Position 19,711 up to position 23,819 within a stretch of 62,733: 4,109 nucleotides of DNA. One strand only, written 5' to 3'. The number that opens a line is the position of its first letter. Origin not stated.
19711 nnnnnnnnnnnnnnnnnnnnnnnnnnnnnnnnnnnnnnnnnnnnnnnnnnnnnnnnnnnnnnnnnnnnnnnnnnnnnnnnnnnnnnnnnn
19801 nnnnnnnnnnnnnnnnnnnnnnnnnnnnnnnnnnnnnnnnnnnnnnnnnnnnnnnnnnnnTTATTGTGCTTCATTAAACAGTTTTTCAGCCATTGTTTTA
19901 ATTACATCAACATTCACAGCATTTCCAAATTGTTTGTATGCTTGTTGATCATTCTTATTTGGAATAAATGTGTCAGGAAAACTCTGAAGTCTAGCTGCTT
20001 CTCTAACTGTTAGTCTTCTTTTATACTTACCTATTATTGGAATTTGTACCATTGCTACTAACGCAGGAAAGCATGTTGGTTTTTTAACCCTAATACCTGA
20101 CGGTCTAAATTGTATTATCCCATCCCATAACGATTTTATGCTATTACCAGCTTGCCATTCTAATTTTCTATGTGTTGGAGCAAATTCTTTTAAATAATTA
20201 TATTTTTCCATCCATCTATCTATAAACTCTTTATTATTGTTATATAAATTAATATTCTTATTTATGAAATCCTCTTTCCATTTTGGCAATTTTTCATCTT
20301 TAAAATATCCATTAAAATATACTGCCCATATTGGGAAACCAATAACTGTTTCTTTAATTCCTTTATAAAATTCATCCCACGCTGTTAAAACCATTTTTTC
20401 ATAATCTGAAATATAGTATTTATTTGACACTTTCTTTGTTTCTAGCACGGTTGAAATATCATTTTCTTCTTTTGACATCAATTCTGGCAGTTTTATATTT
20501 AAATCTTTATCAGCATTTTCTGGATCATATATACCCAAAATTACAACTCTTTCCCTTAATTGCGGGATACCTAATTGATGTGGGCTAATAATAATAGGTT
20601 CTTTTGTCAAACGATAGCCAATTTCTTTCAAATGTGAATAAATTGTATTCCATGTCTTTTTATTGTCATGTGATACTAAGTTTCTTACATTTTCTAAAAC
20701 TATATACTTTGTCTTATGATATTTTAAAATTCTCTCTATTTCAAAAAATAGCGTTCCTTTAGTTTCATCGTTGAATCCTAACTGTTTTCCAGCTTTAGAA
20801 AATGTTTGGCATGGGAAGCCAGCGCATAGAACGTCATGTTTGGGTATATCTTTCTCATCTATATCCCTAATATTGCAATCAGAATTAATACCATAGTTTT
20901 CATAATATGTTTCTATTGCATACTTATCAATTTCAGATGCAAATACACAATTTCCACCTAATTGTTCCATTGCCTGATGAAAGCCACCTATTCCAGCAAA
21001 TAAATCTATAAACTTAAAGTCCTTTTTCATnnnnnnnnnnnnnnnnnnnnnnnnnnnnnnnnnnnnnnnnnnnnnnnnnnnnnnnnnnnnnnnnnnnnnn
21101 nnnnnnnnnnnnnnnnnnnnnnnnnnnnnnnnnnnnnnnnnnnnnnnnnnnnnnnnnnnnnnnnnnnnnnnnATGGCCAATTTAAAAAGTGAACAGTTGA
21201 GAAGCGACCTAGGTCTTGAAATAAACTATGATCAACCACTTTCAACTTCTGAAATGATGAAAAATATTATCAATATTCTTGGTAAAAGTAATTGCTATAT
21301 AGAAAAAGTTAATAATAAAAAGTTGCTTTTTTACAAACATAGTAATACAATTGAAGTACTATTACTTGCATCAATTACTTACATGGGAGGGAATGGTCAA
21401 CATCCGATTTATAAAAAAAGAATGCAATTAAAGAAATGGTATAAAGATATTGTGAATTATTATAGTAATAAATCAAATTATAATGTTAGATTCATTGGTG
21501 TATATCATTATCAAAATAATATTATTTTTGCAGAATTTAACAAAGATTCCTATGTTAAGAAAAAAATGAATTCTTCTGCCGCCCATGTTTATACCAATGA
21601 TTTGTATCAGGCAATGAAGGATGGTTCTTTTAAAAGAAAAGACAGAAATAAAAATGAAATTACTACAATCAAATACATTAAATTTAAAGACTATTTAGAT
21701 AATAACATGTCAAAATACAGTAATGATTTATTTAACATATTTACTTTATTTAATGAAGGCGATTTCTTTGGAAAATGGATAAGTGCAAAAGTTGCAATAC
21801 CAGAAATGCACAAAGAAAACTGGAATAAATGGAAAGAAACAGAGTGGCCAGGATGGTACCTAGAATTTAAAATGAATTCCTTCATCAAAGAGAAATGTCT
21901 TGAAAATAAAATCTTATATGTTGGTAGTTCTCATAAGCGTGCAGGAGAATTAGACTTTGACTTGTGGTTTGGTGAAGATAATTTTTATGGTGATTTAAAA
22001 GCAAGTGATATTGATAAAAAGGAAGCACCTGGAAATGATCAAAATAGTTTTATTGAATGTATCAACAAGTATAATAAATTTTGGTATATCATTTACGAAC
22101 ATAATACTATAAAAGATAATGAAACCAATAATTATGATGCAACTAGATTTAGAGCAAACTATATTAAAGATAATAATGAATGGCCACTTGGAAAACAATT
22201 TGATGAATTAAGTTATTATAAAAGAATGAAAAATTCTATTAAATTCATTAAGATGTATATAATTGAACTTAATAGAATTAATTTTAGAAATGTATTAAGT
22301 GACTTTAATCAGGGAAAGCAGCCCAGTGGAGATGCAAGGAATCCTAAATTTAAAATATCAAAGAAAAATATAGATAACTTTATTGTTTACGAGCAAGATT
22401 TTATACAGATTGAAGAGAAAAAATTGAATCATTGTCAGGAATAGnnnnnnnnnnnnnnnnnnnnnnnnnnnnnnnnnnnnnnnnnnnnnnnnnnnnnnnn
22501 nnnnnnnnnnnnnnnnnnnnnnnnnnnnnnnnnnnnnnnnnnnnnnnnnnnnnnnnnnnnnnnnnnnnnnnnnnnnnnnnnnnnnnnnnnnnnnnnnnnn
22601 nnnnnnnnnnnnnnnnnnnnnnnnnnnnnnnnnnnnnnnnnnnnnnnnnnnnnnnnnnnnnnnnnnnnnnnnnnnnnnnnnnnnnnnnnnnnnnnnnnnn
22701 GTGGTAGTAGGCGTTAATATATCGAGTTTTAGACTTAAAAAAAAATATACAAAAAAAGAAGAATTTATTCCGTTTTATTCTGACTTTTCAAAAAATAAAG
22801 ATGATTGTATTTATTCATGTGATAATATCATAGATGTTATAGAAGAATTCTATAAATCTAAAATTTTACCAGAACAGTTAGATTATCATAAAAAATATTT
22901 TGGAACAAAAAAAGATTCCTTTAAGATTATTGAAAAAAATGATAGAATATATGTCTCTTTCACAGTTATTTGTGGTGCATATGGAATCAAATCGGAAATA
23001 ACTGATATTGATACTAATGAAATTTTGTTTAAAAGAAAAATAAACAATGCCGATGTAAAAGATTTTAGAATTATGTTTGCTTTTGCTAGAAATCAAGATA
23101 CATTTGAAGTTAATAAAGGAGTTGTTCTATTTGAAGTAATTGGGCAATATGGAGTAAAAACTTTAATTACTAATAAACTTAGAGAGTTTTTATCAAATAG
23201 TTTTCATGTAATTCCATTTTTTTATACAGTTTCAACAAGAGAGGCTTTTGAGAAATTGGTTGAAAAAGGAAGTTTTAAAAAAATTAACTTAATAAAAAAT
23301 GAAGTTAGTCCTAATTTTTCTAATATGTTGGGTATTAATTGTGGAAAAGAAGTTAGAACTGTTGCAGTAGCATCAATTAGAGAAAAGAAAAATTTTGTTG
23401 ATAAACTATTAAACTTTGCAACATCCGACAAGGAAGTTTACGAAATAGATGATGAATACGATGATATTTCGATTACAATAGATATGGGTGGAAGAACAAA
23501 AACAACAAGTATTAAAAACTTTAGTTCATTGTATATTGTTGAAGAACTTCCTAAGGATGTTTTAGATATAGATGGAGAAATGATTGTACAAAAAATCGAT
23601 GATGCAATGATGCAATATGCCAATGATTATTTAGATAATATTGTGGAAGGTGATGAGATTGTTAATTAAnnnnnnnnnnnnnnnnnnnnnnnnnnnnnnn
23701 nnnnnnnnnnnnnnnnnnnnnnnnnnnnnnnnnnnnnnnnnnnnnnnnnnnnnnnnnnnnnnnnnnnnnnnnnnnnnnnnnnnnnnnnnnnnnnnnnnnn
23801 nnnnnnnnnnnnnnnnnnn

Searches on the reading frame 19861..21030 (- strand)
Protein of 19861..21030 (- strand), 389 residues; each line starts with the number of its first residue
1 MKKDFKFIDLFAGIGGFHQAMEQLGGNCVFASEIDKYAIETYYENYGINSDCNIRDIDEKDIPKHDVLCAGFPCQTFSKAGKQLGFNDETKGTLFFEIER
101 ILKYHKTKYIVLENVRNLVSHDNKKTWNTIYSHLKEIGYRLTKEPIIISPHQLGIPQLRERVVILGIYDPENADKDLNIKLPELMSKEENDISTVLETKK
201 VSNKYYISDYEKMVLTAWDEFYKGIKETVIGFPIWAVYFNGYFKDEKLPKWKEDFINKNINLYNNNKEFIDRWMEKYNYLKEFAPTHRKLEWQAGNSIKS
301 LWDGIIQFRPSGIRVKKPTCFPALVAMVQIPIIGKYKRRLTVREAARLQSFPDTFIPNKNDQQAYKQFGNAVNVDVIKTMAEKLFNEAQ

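Call 3: search_protein_families(library=pfam, proteins=[window:19861-21030:-], max_evalue=0.1)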
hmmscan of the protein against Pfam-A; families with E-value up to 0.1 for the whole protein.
window:19861-21030:- (389 aa): 2 families
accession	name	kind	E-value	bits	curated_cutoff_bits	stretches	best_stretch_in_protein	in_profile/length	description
PF00145.23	DNA_methylase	-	5e-84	282.9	22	1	5-385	1-323/324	C-5 cytosine-specific DNA methylase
PF02475.24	TRM5-TYW2_MTfase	-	0.072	13.5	28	0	7-50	40-84/164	TRM5/TYW2 methyltransferase domain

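Call 4: search_protein_families(library=padloc, proteins=[window:19861-21030:-], max_evalue=0.1)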
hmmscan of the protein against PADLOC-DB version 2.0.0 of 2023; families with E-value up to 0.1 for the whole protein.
window:19861-21030:- (389 aa): 62 families (the best 25 are shown)
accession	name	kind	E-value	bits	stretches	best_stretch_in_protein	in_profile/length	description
PDLC00034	DruM2|DruM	-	1.8e-110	367.5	1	3-378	6-418/457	DNA cytosine methylase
PDLC03272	MTase_II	-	2e-98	328.2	1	2-386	72-388/407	Type II methyltransferase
PDLC03361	MTase_II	-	5.8e-73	244.2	2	3-210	85-325/455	Type II methyltransferase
PDLC03220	MTase_II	-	3.9e-70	235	2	4-173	11-191/525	Type II methyltransferase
PDLC02653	DrmMII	-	1.3e-63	213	2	1-220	1-218/333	DrmMII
PDLC03378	MTase_II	-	2.9e-61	205.7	1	5-386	3-328/344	Type II methyltransferase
PDLC03217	MTase_II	-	1.2e-59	200.4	2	4-169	384-546/703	Type II methyltransferase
PDLC03234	MTase_II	-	4.9e-52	175.4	1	1-385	1-363/375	Type II methyltransferase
PDLC03242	MTase_II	-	4.5e-49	165.5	2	5-198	101-288/409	Type II methyltransferase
PDLC03326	MTase_II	-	3.5e-45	152.9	2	6-172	6-180/412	Type II methyltransferase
PDLC03269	MTase_II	-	1.7e-43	147.3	2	3-171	2-169/437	Type II methyltransferase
PDLC03733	oMTase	-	1.7e-42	143.8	2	4-180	90-301/476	orphan methyltransferase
PDLC03716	oMTase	-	4.9e-42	142.3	1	2-168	36-200/349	orphan methyltransferase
PDLC03237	MTase_II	-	1.2e-41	140.6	2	7-194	796-995/1036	Type II methyltransferase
PDLC03286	MTase_II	-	2.4e-41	139.6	1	6-171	2-172/185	Type II methyltransferase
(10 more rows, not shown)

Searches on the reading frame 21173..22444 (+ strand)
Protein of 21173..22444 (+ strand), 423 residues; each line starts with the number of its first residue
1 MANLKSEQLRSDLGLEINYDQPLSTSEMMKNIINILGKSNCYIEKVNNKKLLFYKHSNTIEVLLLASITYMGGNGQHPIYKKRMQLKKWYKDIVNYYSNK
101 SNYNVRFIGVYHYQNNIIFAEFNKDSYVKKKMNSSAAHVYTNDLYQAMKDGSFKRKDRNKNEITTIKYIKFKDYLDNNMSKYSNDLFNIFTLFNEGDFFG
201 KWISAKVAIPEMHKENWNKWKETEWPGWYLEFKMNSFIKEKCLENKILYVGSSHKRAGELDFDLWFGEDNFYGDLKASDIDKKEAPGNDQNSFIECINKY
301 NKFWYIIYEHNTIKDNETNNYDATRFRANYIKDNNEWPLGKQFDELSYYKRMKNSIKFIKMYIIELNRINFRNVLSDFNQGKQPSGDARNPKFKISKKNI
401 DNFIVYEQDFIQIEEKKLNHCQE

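Call 3: search_protein_families(library=pfam, proteins=[window:21173-22444:+], max_evalue=0.1)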
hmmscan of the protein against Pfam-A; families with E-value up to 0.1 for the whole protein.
window:21173-22444:+ (423 aa): 1 family
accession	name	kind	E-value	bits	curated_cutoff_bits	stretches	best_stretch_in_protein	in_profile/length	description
PF20296.3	MTaX1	-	1.6e-19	71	25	1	64-175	6-111/111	Methylase-associated X1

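Call 4: search_protein_families(library=padloc, proteins=[window:21173-22444:+], max_evalue=0.1)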
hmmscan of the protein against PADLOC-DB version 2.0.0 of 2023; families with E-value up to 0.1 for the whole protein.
window:21173-22444:+ (423 aa): 1 family
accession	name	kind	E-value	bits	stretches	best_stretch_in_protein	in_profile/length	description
PDLC03409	REase_II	-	5.6e-78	260.5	1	61-408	55-397/408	Type II restriction enzyme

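Call 75: search_dna_similar(query=window:21173-22444:+, collection=plasmids, mode=protein, max_rows=15)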
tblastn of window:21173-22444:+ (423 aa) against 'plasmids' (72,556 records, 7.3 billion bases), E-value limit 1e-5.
No match.

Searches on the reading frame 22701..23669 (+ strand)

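Call 3: search_protein_families(library=pfam, proteins=[window:22701-23669:+], max_evalue=0.1)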
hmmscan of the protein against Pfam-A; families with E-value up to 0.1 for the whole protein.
window:22701-23669:+ (322 aa): 0 families

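Call 4: search_protein_families(library=padloc, proteins=[window:22701-23669:+], max_evalue=0.1)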
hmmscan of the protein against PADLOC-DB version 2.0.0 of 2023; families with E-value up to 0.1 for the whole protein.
window:22701-23669:+ (322 aa): 0 families

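Call 5: search_protein_families(library=ncbifam, proteins=[window:22701-23669:+], max_evalue=1)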
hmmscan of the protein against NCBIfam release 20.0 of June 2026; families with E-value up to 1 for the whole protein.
window:22701-23669:+ (322 aa): 1 family
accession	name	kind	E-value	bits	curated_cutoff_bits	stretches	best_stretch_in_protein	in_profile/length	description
NF002673.0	PRK02399.1-1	equivalog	0.078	11.9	520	1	147-203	187-244/404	hypothetical protein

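Call 6: search_protein_families(library=phrogs, proteins=[window:22701-23669:+], max_evalue=1)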
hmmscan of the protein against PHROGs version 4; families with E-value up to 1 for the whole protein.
window:22701-23669:+ (322 aa): 1 family
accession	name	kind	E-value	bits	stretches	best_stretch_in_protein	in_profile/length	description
phrog_23470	-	unknown function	0.019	16.2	1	193-246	7-61/106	-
